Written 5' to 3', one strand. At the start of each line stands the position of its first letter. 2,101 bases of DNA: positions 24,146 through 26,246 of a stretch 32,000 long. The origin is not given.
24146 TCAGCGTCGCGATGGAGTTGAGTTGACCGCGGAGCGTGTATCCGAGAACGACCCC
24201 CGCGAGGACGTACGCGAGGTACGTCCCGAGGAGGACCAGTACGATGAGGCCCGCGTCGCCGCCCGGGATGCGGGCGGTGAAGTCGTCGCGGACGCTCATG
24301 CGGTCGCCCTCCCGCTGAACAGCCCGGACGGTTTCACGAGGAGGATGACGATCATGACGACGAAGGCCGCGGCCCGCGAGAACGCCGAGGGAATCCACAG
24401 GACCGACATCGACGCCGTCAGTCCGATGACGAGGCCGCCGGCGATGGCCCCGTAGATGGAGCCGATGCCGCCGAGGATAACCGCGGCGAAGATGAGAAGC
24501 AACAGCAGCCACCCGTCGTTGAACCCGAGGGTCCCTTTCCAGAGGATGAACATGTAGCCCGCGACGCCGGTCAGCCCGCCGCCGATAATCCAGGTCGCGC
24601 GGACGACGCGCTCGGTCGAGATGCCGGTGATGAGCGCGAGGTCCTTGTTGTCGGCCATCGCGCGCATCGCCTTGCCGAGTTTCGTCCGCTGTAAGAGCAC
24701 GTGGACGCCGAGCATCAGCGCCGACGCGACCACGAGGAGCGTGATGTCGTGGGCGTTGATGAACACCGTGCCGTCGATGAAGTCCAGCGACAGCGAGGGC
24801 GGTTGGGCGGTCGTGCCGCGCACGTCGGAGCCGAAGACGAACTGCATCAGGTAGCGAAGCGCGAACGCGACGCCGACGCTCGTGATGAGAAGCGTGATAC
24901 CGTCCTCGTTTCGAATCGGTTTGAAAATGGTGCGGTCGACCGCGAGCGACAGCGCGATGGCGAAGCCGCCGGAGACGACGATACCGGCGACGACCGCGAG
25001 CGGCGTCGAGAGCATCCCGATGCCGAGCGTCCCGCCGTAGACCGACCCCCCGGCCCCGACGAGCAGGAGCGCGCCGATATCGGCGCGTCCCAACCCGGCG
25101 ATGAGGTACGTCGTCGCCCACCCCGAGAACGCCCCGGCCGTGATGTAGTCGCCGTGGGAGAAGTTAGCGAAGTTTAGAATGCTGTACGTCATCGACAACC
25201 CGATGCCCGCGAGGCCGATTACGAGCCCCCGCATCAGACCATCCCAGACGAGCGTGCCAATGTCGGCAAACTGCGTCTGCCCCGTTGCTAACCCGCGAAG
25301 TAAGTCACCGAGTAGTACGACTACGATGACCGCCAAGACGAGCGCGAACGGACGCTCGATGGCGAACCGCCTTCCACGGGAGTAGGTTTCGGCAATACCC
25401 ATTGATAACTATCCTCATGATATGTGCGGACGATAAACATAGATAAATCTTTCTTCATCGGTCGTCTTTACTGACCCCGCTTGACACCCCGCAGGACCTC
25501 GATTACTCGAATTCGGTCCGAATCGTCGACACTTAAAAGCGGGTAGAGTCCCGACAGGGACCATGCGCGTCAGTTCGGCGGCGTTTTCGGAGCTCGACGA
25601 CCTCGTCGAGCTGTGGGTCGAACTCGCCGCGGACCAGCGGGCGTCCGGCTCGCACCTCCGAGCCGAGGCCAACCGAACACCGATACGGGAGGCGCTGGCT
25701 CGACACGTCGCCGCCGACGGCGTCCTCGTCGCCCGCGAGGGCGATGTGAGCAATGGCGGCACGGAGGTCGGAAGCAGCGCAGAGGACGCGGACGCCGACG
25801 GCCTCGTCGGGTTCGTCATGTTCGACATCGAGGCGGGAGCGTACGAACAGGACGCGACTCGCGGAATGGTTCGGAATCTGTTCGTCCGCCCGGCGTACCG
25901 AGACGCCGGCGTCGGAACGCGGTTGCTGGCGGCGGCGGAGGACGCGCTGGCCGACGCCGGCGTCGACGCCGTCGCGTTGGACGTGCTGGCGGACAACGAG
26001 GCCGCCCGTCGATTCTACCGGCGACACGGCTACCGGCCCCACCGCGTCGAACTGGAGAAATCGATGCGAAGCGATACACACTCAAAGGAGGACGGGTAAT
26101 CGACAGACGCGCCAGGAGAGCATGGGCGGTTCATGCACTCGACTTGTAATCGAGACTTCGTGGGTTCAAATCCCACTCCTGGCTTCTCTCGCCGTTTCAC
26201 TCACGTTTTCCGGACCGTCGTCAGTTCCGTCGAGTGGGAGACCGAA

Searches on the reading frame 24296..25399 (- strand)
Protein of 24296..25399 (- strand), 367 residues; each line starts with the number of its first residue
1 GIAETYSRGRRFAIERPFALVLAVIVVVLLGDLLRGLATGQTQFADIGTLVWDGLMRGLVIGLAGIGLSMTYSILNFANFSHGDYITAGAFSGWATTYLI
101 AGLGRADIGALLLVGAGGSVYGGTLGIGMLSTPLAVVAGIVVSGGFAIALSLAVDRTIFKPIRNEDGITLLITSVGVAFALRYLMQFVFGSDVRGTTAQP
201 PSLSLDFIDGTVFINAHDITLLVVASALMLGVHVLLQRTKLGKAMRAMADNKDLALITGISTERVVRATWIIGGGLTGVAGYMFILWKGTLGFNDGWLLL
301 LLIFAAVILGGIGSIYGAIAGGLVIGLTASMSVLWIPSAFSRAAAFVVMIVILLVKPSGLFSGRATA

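Call 15: search_protein_families(library=pfam, proteins=[window:24296-25399:-], max_evalue=0.001)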
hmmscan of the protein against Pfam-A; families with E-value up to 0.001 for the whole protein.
window:24296-25399:- (367 aa): 1 family
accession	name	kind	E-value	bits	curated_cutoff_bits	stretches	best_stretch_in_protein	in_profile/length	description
PF02653.21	BPD_transp_2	-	4.5e-34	118.3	26.8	1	53-353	4-269/269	Branched-chain amino acid transport system / permease component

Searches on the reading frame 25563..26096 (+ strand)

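Call 15: search_protein_families(library=pfam, proteins=[window:25563-26096:+], max_evalue=0.001)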
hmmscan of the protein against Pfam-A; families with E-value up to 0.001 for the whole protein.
window:25563-26096:+ (178 aa): 5 families
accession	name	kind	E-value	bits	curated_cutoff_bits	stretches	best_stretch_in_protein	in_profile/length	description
PF00583.31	Acetyltransf_1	-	1.6e-16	61.1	20.7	1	79-157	42-116/116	Acetyltransferase (GNAT) family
PF13508.13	Acetyltransf_7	-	1.3e-14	54.8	27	1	76-158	11-83/84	Acetyltransferase (GNAT) domain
PF13673.13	Acetyltransf_10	-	4.6e-11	43.2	23.6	1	91-166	43-116/128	Acetyltransferase (GNAT) domain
PF08445.16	FR47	-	7.8e-06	26.2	22.1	1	101-160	22-80/86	FR47-like protein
PF13302.13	Acetyltransf_3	-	0.00023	22.3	25.4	1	11-158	9-138/138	Acetyltransferase (GNAT) domain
